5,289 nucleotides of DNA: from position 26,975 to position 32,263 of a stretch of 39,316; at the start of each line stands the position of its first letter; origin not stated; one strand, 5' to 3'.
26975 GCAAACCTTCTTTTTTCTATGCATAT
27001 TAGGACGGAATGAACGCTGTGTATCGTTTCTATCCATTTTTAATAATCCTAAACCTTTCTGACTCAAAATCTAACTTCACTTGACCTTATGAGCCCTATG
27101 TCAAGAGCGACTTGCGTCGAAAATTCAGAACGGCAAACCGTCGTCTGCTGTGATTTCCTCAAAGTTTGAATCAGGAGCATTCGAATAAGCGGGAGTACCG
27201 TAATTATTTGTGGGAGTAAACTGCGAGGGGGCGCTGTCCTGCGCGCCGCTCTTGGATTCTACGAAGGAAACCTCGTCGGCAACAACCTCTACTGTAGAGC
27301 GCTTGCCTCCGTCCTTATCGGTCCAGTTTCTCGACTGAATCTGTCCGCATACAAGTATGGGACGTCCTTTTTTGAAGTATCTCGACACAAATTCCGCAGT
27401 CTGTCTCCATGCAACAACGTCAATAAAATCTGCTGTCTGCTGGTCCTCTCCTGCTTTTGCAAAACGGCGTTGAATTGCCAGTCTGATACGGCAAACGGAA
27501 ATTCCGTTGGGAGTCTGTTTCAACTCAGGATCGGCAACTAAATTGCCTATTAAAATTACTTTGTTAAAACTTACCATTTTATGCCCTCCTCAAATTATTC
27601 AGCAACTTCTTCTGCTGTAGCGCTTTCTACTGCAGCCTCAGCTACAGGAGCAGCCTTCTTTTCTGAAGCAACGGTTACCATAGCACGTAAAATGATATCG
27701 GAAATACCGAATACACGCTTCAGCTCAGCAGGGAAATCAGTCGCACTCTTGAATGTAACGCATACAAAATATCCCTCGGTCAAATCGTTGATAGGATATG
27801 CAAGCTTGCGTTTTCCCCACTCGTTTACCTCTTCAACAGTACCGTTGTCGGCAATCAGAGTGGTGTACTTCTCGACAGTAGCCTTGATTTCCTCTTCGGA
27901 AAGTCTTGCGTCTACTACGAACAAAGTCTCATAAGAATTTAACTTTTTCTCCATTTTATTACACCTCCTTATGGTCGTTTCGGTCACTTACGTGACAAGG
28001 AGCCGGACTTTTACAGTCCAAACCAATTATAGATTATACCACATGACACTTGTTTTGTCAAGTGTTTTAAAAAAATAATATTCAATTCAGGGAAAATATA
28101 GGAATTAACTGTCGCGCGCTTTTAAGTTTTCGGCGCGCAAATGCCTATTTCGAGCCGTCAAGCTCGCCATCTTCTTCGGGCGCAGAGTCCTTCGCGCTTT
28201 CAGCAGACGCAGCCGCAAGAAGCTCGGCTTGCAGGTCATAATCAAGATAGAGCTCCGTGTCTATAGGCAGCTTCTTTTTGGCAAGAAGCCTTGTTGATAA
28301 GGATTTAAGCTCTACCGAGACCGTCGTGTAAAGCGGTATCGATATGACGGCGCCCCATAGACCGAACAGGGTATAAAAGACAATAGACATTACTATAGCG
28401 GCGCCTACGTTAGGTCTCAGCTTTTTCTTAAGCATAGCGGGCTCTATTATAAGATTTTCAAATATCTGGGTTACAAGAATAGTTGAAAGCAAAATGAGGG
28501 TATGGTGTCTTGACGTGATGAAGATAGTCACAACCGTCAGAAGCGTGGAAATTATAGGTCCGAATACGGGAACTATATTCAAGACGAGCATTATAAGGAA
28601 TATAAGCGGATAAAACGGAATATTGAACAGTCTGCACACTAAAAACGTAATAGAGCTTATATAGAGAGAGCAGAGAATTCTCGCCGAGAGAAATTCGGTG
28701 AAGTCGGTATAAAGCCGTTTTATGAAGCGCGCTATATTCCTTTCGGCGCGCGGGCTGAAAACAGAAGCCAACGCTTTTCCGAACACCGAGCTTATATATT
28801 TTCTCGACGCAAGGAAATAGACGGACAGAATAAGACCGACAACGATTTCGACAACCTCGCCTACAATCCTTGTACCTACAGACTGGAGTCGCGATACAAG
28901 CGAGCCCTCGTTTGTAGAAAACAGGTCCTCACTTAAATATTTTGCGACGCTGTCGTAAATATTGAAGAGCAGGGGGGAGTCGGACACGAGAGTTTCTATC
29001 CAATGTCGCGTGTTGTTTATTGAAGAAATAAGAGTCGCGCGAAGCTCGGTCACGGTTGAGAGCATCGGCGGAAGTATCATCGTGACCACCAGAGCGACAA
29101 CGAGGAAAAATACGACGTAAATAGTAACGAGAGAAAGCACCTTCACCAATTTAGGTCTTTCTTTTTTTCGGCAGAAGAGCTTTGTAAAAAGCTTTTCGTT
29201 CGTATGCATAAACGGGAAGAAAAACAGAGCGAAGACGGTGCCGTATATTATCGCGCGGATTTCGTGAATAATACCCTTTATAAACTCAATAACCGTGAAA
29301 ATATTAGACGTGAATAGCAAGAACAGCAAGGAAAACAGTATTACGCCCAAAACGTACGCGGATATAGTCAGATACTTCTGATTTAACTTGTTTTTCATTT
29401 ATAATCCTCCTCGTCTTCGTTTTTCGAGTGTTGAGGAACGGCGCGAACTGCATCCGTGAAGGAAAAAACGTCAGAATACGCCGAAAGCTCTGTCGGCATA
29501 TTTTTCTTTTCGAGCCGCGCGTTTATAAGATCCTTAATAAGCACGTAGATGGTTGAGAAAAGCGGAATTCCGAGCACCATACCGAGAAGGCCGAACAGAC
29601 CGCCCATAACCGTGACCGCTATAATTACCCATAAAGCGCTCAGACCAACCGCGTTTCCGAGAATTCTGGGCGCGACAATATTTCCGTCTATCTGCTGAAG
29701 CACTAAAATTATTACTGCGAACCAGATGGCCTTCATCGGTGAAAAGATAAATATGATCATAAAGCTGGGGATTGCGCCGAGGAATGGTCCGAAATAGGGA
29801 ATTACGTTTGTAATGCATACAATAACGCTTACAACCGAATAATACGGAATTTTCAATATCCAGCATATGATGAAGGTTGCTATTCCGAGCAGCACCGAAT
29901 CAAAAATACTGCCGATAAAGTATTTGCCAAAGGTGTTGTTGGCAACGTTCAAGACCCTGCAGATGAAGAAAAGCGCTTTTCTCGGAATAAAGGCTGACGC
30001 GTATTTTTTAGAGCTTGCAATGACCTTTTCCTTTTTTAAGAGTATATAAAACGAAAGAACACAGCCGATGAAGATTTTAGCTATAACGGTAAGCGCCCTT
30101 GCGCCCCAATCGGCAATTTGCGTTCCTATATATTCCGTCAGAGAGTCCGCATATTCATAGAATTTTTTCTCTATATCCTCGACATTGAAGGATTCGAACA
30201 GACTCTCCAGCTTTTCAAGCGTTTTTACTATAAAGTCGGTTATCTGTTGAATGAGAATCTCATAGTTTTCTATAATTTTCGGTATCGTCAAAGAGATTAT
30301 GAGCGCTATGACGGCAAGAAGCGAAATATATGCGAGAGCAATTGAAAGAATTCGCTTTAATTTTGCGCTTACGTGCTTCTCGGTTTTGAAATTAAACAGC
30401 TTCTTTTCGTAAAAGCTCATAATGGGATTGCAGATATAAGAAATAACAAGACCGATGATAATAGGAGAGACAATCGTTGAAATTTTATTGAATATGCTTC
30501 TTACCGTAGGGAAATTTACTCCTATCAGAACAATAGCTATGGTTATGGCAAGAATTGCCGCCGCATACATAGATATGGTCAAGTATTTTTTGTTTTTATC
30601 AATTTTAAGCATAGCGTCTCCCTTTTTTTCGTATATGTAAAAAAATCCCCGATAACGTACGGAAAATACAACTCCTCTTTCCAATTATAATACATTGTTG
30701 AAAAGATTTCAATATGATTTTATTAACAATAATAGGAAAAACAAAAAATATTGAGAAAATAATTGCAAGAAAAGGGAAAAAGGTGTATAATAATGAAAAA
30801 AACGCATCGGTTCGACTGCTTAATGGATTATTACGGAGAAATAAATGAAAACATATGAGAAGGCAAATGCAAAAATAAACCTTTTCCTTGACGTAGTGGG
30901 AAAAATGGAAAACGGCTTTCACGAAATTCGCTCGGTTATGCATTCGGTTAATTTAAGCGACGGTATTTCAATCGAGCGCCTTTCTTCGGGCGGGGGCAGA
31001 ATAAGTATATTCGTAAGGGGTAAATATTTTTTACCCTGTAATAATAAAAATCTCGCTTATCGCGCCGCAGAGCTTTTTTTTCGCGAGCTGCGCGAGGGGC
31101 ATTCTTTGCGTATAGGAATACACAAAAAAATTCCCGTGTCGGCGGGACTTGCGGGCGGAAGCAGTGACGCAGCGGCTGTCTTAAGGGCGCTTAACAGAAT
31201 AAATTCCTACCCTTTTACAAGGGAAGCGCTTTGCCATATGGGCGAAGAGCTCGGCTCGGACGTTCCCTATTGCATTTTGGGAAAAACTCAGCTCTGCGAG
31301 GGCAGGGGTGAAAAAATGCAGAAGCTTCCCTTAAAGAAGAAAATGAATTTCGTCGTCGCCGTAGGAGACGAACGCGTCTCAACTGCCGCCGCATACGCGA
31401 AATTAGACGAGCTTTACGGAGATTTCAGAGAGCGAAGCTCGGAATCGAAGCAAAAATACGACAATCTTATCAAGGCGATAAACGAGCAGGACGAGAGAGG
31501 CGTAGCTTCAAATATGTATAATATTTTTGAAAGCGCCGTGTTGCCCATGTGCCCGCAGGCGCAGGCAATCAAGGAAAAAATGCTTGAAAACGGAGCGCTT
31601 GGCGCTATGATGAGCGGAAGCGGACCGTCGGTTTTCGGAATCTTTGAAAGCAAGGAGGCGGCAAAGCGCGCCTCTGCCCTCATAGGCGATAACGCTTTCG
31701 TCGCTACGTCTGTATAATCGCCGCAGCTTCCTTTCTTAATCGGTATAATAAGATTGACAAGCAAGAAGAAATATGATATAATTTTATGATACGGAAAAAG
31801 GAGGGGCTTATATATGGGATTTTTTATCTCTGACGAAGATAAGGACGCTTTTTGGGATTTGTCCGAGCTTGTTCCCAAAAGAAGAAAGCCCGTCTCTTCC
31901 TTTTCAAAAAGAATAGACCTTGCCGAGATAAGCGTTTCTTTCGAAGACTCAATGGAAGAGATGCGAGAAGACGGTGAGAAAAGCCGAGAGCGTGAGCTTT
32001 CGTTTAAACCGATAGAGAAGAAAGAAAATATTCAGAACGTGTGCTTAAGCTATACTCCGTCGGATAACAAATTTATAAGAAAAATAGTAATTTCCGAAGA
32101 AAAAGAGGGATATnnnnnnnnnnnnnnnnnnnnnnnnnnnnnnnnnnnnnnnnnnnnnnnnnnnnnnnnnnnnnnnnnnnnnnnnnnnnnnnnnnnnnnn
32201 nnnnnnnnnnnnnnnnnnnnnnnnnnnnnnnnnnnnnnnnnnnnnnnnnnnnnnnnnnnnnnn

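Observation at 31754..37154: Three-gene TerB-N/TerB-C + DUF2791-type ATPase + Lhr-like DExH helicase cassette (Shango-type defence architecture) embedded in housekeeping DNA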

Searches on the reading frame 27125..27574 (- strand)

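Call 22: search_protein_families(library=pfam, proteins=[window:27125-27574:-], max_evalue=0.001)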
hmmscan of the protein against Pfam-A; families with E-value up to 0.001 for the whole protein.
window:27125-27574:- (149 aa): 2 families
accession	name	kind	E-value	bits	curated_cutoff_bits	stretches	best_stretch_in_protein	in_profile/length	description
PF00436.31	SSB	-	1.3e-34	118.8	26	1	3-104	1-103/104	Single-strand binding protein family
PF22657.2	SSB_1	-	0.00043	20.9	27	1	4-82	1-78/91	Another single-strand binding protein family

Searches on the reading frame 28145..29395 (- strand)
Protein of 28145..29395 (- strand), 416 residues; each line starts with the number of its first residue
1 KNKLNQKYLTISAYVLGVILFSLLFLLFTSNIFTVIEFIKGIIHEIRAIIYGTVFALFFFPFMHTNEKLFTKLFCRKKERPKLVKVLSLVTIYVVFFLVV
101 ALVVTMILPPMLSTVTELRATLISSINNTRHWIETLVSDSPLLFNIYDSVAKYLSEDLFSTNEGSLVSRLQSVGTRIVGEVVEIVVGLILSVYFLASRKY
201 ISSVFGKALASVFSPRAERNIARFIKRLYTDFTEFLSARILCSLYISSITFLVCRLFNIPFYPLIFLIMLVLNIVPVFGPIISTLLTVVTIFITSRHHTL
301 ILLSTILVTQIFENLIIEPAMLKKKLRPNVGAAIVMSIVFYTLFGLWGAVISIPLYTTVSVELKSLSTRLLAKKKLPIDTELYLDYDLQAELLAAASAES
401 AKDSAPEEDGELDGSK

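Call 22: search_protein_families(library=pfam, proteins=[window:28145-29395:-], max_evalue=0.001)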
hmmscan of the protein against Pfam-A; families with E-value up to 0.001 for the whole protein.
window:28145-29395:- (416 aa): 1 family
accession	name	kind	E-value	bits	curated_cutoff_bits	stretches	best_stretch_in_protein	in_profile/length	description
PF01594.21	AI-2E_transport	-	3.6e-30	105.7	34.3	1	23-360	2-320/327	AI-2E family transporter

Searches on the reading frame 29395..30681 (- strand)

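Call 22: search_protein_families(library=pfam, proteins=[window:29395-30681:-], max_evalue=0.001)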
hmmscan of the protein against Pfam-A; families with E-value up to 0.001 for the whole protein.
window:29395-30681:- (428 aa): 1 family
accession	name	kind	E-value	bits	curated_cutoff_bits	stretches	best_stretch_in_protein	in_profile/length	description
PF01594.21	AI-2E_transport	-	5.8e-52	177.3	34.3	1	61-385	19-326/327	AI-2E family transporter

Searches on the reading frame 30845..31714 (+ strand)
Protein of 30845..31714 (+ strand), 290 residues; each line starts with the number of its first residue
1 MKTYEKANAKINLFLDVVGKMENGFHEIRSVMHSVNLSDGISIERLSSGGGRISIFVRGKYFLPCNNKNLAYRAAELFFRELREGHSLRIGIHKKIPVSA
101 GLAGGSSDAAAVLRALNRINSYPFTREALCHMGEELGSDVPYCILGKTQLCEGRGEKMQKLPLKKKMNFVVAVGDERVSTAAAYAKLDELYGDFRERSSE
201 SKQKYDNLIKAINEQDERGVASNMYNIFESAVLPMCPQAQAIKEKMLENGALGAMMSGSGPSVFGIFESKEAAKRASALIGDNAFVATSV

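Call 19: find_related_loci(query=window:30845-31714:+, collection=genome_contigs, flank=10000)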
Query window:30845-31714:+ (290 aa) in genome_contigs; peptide patterns used: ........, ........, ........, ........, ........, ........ (x = any residue, [..] = any of these).
177 stretches matched a pattern; 10 encode a relative of the query (tblastn E <= 1e-3); 10 distinct loci.
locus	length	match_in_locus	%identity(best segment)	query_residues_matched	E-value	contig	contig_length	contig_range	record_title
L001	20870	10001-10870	96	1-290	0e+0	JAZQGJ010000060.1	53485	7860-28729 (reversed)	MAG: Eubacteriales bacterium isolate T1900044631_TS20190097.MAGScoT_cleanbin_000004 SGB_1033_k141_329102, whole genome s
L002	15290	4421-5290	80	1-290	5e-160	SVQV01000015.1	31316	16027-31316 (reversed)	MAG: Oscillospiraceae bacterium isolate SIG626 NODE_7560_length_31316_cov_1.477700, whole genome shotgun sequence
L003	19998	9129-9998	62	1-290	1e-124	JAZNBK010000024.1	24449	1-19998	MAG: Eubacteriales bacterium isolate T1900044742_TS20190208.MAGScoT_cleanbin_000012 SGB_2074_k141_922048, whole genome s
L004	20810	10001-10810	45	7-279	3e-65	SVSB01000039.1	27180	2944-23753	MAG: Oscillospiraceae bacterium isolate SIG658 NODE_35374_length_27180_cov_2.011089, whole genome shotgun sequence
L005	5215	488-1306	43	5-280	4e-65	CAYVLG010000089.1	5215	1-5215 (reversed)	MAG TPA_asm: uncultured Lachnospiraceae bacterium isolate SRP225648_co1_110 genome assembly, contig: NODE_40799_length_5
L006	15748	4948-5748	40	6-283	1e-59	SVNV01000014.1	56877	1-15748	MAG: Ruminococcus sp. isolate SIG548 NODE_13111_length_56877_cov_2.672846, whole genome shotgun sequence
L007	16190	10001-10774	38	6-277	3e-45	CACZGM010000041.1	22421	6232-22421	MAG: uncultured Ruminococcus sp. isolate RUG12593 genome assembly, contig: RUG12593_asm_41, whole genome shotgun sequenc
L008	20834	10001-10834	33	1-283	9e-39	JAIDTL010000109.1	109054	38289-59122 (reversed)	MAG: Muribaculaceae bacterium isolate SC0367_S14_12 SC0367_S14_12_contig_109, whole genome shotgun sequence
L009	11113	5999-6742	31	5-270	4e-32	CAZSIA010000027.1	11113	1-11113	MAG TPA_asm: uncultured Anaeroplasmataceae bacterium isolate SRP315200_co1_661 genome assembly, contig: NODE_12924_lengt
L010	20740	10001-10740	32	8-269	1e-28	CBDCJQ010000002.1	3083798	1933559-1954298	MAG: Hanamia sp. isolate 19b5cbc5-e307-4f3f-b46c-c055c969ba8b genome assembly, contig: contig_2, whole genome shotgun se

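Call 22: search_protein_families(library=pfam, proteins=[window:30845-31714:+], max_evalue=0.001)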
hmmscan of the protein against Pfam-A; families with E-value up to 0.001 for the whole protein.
window:30845-31714:+ (290 aa): 2 families
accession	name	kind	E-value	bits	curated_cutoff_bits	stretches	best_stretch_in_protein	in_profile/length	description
PF00288.32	GHMP_kinases_N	-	1.2e-16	61.1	22.3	1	69-147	1-87/87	GHMP kinases N terminal domain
PF08544.19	GHMP_kinases_C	-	7.1e-15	55.6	21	1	208-276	1-75/85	GHMP kinases C terminal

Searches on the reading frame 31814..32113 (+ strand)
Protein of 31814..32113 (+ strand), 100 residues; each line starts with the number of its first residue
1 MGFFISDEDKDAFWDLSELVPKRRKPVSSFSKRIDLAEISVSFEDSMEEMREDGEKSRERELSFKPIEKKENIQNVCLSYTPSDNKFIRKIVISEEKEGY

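Call 88: search_protein_families(library=pfam, proteins=[window:31814-32113:+], max_evalue=1)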
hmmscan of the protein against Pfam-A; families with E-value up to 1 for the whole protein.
window:31814-32113:+ (100 aa): 0 families
